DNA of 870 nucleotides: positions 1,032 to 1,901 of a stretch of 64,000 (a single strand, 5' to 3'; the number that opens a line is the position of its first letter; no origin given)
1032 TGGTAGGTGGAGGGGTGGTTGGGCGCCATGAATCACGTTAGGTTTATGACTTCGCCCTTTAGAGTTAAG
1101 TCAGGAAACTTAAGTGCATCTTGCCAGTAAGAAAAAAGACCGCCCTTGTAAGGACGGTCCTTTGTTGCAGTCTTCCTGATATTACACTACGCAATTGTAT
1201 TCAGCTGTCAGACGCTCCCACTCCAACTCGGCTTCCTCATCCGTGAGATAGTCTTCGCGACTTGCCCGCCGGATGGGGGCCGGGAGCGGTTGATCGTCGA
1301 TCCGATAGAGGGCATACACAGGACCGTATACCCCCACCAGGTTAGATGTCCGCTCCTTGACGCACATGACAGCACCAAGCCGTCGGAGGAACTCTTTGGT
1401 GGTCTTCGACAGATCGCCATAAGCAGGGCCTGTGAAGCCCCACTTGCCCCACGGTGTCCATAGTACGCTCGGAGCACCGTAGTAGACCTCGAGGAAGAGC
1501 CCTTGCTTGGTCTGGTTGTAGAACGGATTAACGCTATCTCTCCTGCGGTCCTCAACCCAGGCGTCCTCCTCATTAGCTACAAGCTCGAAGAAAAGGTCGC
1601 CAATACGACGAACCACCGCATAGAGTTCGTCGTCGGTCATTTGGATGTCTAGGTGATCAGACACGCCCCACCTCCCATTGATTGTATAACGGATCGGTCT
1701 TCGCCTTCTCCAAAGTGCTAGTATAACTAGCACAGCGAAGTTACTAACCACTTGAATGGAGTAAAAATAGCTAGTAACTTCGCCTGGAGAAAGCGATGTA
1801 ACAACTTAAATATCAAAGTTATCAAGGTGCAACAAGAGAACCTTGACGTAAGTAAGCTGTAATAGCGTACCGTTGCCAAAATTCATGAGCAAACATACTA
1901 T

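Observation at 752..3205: Toxin-antitoxin pair plus GC-rich orphan ORF bracketed by two ~400 bp direct repeats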

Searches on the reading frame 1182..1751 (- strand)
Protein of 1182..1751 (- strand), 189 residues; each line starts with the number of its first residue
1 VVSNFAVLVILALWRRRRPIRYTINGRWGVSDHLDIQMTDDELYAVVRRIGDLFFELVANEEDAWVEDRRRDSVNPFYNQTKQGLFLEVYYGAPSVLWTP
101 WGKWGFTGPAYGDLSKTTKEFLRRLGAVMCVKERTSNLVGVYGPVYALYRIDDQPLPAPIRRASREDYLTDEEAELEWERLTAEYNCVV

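Call 12: search_protein_families(library=pfam, proteins=[window:1182-1751:-], max_evalue=0.1)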
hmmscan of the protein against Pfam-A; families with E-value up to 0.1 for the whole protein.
window:1182-1751:- (189 aa): 0 families

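Call 13: search_protein_families(library=ncbifam, proteins=[window:1182-1751:-], max_evalue=0.1)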
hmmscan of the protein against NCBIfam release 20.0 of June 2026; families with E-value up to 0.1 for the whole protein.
window:1182-1751:- (189 aa): 0 families

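Call 14: search_protein_families(library=padloc, proteins=[window:1182-1751:-], max_evalue=0.1)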
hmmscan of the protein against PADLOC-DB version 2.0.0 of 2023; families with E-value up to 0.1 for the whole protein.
window:1182-1751:- (189 aa): 0 families

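Call 15: find_encoding_contigs(protein=window:1182-1751:-, flank=10000, max_places=10)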
Protein window:1182-1751:- (189 aa): no gene with exactly this product is on record in the collection.

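Call 17: find_homologous_proteins(query=window:1182-1664:-)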
Query window:1182-1664:- (160 aa): 2 proteins with E <= 0.001 among 48 candidates.
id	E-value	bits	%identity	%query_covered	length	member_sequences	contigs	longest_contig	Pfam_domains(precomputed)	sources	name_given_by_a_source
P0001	9.0e-106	369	100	100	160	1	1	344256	-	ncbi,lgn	-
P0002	3.9e-31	126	42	85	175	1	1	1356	-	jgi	jgi:hypothetical protein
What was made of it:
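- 1182..1664 (-): ORF160 (P0001): GC-rich (56%) gene of an uncharacterised family. GTG start, preceded by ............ Exact gene call in NCBI and Logan (call 17).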

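Call 19: find_encoding_contigs(protein=P0001, flank=10000, max_places=10)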
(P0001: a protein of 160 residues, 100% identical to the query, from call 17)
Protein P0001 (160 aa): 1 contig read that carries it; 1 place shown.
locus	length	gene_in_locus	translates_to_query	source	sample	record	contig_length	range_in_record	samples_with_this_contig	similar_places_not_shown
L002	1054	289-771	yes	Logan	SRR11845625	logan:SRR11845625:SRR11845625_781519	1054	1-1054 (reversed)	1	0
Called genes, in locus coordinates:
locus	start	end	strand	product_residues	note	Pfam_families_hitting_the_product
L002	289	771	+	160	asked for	-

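Call 20: find_encoding_contigs(protein=P0002, flank=10000, max_places=10)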
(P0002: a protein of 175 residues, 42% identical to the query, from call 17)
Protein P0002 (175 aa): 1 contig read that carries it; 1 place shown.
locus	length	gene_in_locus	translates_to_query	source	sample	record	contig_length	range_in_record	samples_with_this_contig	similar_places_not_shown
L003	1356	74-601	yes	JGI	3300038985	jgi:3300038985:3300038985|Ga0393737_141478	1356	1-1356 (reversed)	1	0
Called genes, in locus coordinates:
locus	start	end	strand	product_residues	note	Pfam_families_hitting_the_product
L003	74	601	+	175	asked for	-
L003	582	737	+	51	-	-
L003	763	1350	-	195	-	-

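Call 45: search_protein_representatives(protein=window:1182-1664:-)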
Query: 160 residues. Proteins with E-value up to 0.001 (for the whole library): 381; up to 1e-10: 205; up to 1e-30: 7. The best 150 are listed.
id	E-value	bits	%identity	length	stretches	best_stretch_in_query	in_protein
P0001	2.9e-106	368.7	100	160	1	1-160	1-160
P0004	5.4e-35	136.8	46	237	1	12-154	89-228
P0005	2.3e-32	128.3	50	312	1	18-152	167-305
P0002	1.3e-31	125.9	43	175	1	17-153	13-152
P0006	3.3e-31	124.5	43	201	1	13-157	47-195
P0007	7.5e-31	123.3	43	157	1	8-158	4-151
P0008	8.5e-31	123.2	44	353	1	9-157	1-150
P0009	1.7e-30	122.2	45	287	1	11-156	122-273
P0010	3.1e-30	121.3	45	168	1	9-155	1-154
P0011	1.9e-29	118.8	42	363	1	8-157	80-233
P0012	2.6e-29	118.3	46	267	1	9-157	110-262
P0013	2.7e-29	118.3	42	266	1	9-157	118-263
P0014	5.1e-29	117.4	47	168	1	29-157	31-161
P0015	7.2e-29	116.9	43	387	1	10-156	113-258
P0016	1.2e-28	116.1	46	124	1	35-156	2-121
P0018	5.5e-28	114.0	41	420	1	9-157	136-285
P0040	8.9e-26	106.8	43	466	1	13-157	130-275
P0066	8.9e-22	93.8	38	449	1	9-156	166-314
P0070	2.2e-21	92.5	42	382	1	9-157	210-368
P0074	5.2e-21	91.3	37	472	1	8-156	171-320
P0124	2.7e-16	76.0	35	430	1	13-155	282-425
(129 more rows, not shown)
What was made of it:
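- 1182..1664 (-): 381 family representatives (call 45).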

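Call 46: search_protein_families(library=pfam, proteins=[P0005, P0008, P0011, P0015, P0018, P0040, P0066, P0074, P0124, P0070], max_evalue=0.01)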
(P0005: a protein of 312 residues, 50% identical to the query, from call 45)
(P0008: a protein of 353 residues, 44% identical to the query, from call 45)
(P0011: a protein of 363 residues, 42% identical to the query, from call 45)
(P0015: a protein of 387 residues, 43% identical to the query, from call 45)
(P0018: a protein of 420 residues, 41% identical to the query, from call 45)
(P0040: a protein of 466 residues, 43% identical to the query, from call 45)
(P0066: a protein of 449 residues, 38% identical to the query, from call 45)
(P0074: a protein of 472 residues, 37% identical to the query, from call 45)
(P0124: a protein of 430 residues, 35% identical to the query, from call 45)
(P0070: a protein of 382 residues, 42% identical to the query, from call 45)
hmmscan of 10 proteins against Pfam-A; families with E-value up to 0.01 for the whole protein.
P0005 (312 aa): 0 families

P0008 (353 aa): 0 families

P0011 (363 aa): 0 families

P0015 (387 aa): 0 families

P0018 (420 aa): 0 families

P0040 (466 aa): 0 families

P0066 (449 aa): 0 families

P0074 (472 aa): 0 families

P0124 (430 aa): 0 families

P0070 (382 aa): 0 families

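Call 49: search_solved_structures(query=A3, max_evalue=1)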
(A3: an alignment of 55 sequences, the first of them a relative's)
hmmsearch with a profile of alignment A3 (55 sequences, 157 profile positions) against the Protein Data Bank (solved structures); distinct sequences matched with E-value up to 1: 2.
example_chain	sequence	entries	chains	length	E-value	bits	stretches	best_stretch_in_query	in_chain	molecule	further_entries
2pie_A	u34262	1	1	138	0.59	13.1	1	113-148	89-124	E3 ubiquitin-protein ligase RNF8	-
2csw_A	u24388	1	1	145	0.67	12.9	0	113-148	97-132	Ubiquitin ligase protein RNF8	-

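Call 50: search_protein_families(library=phrogs, proteins=[P0001, P0008, P0074], max_evalue=0.01)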
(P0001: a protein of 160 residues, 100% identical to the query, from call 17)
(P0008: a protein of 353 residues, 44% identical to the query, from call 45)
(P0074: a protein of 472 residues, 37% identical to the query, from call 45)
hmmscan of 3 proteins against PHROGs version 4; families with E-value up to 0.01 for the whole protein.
P0001 (160 aa): 0 families

P0008 (353 aa): 0 families

P0074 (472 aa): 0 families

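Call 51: find_encoding_contigs(protein=P0004, flank=6000, max_places=4)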
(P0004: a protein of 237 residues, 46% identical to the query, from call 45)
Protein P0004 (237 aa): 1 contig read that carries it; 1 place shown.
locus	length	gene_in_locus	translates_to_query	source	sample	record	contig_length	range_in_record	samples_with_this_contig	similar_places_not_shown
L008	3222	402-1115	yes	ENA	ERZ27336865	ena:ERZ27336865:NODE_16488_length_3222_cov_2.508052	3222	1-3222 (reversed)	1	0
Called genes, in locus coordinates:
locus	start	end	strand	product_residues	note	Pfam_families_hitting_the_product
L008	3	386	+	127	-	?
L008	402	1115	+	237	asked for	-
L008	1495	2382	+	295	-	-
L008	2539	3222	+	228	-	?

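Call 52: find_encoding_contigs(protein=P0007, flank=6000, max_places=4)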
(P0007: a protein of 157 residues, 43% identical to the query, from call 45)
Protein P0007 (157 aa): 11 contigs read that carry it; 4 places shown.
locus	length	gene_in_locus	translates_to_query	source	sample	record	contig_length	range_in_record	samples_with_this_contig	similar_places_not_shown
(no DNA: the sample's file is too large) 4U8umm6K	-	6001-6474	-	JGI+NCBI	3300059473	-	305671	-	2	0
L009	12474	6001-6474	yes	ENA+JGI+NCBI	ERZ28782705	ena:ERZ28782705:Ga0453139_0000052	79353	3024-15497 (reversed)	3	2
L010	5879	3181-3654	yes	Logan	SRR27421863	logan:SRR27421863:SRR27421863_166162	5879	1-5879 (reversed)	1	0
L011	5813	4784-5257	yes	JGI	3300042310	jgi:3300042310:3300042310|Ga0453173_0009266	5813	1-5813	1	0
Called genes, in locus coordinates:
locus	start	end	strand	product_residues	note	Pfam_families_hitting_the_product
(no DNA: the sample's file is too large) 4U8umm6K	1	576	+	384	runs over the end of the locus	PF02163:Peptidase_M50, PF00595:PDZ (weak), PF13180:PDZ_2, PF17820:PDZ_6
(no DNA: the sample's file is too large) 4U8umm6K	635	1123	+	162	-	-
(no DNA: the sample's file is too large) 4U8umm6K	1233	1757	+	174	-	-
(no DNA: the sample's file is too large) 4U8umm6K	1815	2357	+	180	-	-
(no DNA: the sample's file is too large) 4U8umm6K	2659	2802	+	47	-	-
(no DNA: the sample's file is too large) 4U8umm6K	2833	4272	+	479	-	PF22484:DUF6986, PF03328:HpcH_HpaI (weak)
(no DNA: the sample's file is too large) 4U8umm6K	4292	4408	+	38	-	-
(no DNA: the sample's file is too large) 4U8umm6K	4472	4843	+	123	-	PF07007:LprI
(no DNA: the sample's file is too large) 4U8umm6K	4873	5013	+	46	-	-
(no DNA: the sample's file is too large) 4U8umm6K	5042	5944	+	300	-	-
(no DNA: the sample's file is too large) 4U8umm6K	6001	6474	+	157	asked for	-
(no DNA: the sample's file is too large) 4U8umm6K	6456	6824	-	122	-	-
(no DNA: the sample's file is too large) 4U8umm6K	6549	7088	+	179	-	PF14539:DUF4442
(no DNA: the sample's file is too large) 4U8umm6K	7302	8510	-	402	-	PF02771:Acyl-CoA_dh_N, PF02770:Acyl-CoA_dh_M, PF00441:Acyl-CoA_dh_1, PF08028:Acyl-CoA_dh_2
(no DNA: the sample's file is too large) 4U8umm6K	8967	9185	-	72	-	-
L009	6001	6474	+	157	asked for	-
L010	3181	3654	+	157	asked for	-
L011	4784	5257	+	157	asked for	-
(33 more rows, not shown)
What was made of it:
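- Tried and rejected: Its genomic contexts are uninformative (calls 51, 52).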

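Call 53: predict_structure(alignment_id=A3)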
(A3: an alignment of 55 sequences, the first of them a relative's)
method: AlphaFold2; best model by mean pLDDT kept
length: 160 residues; sequences in the alignment: 55
mean_pLDDT: 96.0   pTM: 0.89
mean pLDDT of the five models: 96.0, 95.9, 95.8, 95.6, 95.4
residues with pLDDT >= 90: 152; 70-90: 4; 50-70: 3; < 50: 1
segments of 3 or more residues with pLDDT < 50: none
pLDDT, mean of each block of 10 residues (from residue 1): 79 98 98 97 98 98 97 98 97 98 95 95 97 95 98 97
secondary structure, 60 per line:
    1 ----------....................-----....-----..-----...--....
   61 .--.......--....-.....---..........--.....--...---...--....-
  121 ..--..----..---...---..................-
elements in order: H11-30 E36-39 E52-54 E57-61 E64-70 E73-76 E78-82 H86-95 E98-102 E105-107 E111-113 E116-119 H142-159
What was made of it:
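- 1182..1664 (-): AF2 pLDDT 96 (call 53).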

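Call 57: fold_search(model_id=the predicted structure, library=pdb)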
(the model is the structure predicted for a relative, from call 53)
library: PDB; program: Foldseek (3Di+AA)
matches with E <= 10: 165; with E <= 0.001: 0
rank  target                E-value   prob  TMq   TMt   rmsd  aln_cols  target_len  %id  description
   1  7np3_A                2.1e-01  0.04  0.14  0.07  14.5       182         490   11  cAMP-free rabbit HCN4 stabilized in LMNG-CHS detergent mixture (released 2021-08-11)
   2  4din_B                6.9e-01  0.02  0.13  0.08  28.0       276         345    9  Novel Localization and Quaternary Structure of the PKA RI beta Holoenzyme (released 2012-07-04)
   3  7t4u_B                7.3e-01  0.03  0.16  0.07  16.6       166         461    7  Crystal Structure of cGMP-dependent Protein Kinase (released 2023-06-14)
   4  1xhs_MODEL_1_A        7.7e-01  0.04  0.14  0.18  11.7       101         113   12  Solution NMR Structure of Protein ytfP from Escherichia coli. Northeast Structural Genomics Consortium Target  (released 2005-01-04)
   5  6no7_F                8.7e-01  0.02  0.15  0.10  27.1       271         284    8  Crystal Structure of the full-length wild-type PKA RIa Holoenzyme (released 2019-07-24)
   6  5f0a                  9.2e-01  0.03  0.17  0.06  15.8       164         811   11  CRYSTAL STRUCTURE OF PVX_084705 WITH BOUND 1-tert-butyl-3-(3-chlorophenoxy)-1H-pyrazolo[3,4-d]pyrimidin-4-amine INHIBITO (released 2015-12-16)
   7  6no7_B                1.2e+00  0.02  0.16  0.10  15.4       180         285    7  Crystal Structure of the full-length wild-type PKA RIa Holoenzyme (released 2019-07-24)
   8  4x6r_B                1.2e+00  0.02  0.16  0.10  14.9       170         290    9  An Isoform-specific Myristylation Switch Targets RIIb PKA Holoenzymes to Membranes (released 2015-07-22)
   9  3djm_D                1.2e+00  0.03  0.14  0.19  14.2       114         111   11  CRYSTAL STRUCTURE OF A PROTEIN OF UNKNOWN FUNCTION FROM DUF427 FAMILY (RSPH17029_0682) FROM RHODOBACTER SPHAEROIDES 2. (released 2008-07-01)
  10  1rgs                  1.2e+00  0.02  0.14  0.10  14.1       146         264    8  REGULATORY SUBUNIT OF CAMP DEPENDENT PROTEIN KINASE (released 1996-12-07)
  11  3iia                  1.3e+00  0.02  0.17  0.18  17.8       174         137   10  Crystal structure of apo (91-244) RIa subunit of cAMP-dependent protein kinase (released 2010-08-11)
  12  9edc_B                1.4e+00  0.02  0.15  0.15  16.0       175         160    8  Reset Type-I Protein Kinase A Holoenzyme (released 2025-04-23)
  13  6uqg_A                1.5e+00  0.02  0.13  0.05  15.7       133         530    9  Human HCN1 channel Y289D mutant (released 2019-12-11)
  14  7mbj_A                1.6e+00  0.05  0.21  0.26  15.0       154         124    8  Crystal structure of cGMP dependent protein kinase I alpha (PKG I alpha)CNB-A domain with R177Q mutation (released 2022-05-11)
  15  7oyc_D2               1.6e+00  0.02  0.15  0.12  21.2       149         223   12  Cryo-EM structure of the Xenopus egg 80S ribosome (released 2022-07-20)
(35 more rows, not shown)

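Call 84: find_related_loci(query=P0001, collection=viral_contigs, flank=4000)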
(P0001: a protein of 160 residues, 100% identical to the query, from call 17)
Query P0001 (160 aa) in viral_contigs; peptide patterns used: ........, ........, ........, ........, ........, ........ (x = any residue, [..] = any of these).
2 stretches matched a pattern, but none encodes a relative of the query by tblastn (E <= 1e-3).
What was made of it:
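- Tried and rejected: No viral relatives (call 84).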
